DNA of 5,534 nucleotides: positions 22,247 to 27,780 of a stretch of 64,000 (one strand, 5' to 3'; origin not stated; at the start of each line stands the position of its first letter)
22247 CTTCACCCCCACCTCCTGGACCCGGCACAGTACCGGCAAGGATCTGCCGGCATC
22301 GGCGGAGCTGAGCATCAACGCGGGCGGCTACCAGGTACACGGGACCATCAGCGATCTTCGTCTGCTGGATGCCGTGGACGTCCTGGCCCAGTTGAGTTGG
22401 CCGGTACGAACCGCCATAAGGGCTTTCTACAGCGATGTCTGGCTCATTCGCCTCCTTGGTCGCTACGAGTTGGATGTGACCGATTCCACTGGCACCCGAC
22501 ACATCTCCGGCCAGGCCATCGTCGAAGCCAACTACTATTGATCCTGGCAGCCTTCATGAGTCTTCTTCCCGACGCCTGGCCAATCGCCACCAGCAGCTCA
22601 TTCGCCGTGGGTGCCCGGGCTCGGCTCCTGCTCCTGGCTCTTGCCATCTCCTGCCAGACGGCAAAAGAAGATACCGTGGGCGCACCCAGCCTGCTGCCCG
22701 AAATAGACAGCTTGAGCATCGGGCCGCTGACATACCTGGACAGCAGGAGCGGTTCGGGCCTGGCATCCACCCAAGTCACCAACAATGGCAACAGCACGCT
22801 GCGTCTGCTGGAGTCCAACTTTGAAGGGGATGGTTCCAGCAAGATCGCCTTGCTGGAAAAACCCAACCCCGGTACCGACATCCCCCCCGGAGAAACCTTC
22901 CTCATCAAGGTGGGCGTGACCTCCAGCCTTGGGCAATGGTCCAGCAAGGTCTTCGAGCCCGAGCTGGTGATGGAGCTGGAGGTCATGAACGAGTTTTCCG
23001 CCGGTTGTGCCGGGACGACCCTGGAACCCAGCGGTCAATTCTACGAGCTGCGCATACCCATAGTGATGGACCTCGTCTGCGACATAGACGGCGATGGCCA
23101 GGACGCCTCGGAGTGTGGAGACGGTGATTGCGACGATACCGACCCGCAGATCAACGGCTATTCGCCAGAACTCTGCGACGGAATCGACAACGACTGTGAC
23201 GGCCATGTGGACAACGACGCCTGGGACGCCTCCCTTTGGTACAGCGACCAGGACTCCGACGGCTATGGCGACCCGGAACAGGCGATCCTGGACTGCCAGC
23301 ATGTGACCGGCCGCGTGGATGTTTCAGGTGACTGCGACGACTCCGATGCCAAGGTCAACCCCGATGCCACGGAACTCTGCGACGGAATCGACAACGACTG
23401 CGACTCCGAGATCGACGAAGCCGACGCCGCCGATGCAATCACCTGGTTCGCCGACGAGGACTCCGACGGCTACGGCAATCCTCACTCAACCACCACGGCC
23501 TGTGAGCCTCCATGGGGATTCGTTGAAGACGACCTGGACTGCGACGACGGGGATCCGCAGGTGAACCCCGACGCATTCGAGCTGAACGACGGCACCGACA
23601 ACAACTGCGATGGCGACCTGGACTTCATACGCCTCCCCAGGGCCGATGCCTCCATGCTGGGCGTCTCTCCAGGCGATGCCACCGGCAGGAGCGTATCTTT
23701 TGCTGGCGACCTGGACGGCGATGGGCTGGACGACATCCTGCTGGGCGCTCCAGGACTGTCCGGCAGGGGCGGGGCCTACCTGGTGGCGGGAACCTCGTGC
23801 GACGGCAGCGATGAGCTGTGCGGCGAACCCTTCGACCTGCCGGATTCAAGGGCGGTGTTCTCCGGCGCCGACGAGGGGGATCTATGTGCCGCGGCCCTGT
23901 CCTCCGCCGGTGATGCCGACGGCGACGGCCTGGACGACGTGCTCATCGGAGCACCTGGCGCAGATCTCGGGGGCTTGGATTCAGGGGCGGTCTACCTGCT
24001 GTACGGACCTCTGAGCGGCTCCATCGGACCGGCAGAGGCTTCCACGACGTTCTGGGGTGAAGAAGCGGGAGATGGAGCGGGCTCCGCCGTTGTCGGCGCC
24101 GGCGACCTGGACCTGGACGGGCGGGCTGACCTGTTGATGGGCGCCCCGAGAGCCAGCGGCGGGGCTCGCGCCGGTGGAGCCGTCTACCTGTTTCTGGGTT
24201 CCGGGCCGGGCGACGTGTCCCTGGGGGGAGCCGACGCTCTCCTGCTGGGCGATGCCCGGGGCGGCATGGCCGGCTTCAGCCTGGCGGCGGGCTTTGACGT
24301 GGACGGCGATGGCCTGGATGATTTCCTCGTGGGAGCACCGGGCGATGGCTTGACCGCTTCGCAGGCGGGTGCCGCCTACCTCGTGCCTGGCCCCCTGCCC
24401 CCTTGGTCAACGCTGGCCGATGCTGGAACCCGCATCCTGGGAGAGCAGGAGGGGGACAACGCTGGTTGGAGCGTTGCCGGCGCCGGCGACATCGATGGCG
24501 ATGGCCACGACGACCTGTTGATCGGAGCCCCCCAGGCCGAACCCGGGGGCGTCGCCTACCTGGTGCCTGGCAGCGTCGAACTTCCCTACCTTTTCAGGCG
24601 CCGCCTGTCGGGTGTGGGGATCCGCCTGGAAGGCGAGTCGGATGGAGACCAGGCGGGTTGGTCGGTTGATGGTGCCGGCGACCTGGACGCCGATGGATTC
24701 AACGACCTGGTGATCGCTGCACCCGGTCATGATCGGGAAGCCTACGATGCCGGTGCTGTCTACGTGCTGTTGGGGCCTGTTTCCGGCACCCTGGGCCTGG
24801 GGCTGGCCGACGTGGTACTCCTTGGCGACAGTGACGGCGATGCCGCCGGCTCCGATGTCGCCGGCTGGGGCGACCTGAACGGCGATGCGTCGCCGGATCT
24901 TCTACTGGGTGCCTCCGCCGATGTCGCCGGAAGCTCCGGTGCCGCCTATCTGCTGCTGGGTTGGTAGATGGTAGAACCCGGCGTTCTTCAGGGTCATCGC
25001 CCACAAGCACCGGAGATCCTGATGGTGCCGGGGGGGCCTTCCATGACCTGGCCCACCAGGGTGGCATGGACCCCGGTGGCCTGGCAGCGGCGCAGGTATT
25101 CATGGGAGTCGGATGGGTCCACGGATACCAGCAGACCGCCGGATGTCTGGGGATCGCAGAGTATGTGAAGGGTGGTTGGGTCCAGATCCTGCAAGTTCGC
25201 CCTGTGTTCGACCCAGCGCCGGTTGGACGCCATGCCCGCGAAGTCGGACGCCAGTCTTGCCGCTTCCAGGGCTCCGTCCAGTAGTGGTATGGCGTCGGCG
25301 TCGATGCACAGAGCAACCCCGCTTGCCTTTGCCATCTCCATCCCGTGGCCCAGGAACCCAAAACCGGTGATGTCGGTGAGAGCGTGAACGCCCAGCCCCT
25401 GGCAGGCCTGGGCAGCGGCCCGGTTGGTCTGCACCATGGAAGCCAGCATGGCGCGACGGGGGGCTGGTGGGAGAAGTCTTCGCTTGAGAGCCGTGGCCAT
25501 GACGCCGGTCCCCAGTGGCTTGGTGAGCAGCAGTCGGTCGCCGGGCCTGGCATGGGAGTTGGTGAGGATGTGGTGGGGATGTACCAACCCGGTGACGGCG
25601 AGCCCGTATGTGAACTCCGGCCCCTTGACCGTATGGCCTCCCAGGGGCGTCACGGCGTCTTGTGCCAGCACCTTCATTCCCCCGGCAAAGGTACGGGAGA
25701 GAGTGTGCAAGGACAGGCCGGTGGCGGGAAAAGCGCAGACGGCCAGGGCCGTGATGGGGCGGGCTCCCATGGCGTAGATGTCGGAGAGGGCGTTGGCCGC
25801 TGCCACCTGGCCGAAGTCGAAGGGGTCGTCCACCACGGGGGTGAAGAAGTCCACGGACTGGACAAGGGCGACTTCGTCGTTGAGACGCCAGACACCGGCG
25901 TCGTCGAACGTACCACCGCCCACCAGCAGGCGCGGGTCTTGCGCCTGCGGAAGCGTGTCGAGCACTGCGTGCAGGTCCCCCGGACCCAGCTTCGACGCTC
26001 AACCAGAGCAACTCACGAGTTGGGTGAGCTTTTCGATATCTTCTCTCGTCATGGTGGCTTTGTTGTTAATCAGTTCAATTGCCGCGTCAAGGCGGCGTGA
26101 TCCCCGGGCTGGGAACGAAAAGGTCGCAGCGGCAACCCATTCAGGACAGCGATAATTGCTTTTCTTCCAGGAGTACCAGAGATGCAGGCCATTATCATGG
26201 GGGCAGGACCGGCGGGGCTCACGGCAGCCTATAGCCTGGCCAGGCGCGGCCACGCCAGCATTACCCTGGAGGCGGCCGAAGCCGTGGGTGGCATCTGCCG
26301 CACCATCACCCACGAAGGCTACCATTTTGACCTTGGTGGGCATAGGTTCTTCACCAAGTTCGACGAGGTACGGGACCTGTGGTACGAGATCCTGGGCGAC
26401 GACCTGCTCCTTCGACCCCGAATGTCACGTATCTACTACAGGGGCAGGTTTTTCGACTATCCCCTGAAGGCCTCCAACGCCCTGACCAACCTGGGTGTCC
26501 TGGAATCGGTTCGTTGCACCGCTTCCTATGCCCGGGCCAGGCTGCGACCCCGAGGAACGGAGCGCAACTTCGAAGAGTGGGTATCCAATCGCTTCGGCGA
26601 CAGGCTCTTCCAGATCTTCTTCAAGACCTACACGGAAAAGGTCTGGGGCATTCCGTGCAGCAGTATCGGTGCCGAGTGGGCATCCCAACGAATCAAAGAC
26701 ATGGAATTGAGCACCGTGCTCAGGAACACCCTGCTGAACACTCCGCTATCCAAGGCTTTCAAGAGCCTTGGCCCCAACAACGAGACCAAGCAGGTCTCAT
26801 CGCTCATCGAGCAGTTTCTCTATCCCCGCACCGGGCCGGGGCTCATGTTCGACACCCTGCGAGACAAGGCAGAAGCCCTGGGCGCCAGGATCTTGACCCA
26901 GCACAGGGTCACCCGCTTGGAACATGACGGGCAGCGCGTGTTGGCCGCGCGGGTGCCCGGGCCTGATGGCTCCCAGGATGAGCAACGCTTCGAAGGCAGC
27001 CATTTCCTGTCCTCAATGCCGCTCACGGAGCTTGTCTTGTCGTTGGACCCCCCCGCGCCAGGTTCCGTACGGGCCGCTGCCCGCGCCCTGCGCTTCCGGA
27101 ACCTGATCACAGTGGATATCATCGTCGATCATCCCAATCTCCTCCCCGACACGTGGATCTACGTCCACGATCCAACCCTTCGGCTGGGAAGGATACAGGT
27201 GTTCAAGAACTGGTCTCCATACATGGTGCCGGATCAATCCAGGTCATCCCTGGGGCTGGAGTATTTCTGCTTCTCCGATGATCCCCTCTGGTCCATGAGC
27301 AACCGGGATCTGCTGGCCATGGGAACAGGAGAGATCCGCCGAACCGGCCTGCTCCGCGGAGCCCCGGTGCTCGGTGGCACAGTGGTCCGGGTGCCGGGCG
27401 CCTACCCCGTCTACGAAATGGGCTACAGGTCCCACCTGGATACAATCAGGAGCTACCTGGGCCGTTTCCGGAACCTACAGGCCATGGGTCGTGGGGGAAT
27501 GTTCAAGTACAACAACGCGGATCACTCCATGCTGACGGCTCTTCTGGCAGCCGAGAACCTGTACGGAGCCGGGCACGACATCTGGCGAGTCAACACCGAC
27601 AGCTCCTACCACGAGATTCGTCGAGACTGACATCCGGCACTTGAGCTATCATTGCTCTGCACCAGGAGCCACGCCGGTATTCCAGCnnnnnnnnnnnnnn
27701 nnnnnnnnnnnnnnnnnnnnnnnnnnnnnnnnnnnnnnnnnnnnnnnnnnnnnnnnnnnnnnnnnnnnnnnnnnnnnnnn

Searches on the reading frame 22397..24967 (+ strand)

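Call 48: search_protein_families(library=pfam, proteins=[window:22397-24967:+], max_evalue=0.00001)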
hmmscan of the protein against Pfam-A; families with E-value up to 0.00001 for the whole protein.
window:22397-24967:+ (856 aa): 3 families
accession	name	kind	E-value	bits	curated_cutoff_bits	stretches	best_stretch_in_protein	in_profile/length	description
PF01839.29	FG-GAP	-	1.4e-47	159.3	22.1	6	753-791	1-37/37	FG-GAP repeat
PF11617.13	Cu-binding_MopE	-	7.6e-26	90.5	27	3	312-341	1-30/30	Putative metal-binding motif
PF13517.12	FG-GAP_3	-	6.6e-09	36.7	26.9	0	506-580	1-60/61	FG-GAP-like repeat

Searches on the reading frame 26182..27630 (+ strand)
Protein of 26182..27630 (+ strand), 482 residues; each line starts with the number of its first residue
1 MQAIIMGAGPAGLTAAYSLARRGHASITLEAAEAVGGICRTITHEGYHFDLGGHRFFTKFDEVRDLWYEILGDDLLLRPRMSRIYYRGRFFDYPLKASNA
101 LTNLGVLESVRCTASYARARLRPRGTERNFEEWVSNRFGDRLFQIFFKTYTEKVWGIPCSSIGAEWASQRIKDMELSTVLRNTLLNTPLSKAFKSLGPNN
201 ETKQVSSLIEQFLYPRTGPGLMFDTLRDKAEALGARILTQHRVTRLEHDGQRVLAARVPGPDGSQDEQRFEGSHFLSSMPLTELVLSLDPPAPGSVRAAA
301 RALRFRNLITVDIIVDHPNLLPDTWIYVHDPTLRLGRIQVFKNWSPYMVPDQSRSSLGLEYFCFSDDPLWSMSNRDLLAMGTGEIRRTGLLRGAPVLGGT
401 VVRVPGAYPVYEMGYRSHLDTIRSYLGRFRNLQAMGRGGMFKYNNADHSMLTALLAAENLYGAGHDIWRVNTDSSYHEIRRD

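Call 48: search_protein_families(library=pfam, proteins=[window:26182-27630:+], max_evalue=0.00001)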
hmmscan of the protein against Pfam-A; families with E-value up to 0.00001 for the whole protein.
window:26182-27630:+ (482 aa): 4 families
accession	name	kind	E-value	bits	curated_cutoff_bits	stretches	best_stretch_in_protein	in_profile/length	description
PF01593.30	Amino_oxidase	-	1.5e-17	64.5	19.8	1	11-354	2-331/443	Flavin containing amine oxidoreductase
PF13450.12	NAD_binding_8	-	2e-13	50.8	21.9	1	5-67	1-65/68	NAD(P)-binding Rossmann-like domain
PF01266.30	DAO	-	1.5e-08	35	27.9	0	3-36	2-35/353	FAD dependent oxidoreductase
PF00890.30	FAD_binding_2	-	7.4e-07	29.1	20.4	0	3-37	2-36/414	FAD binding domain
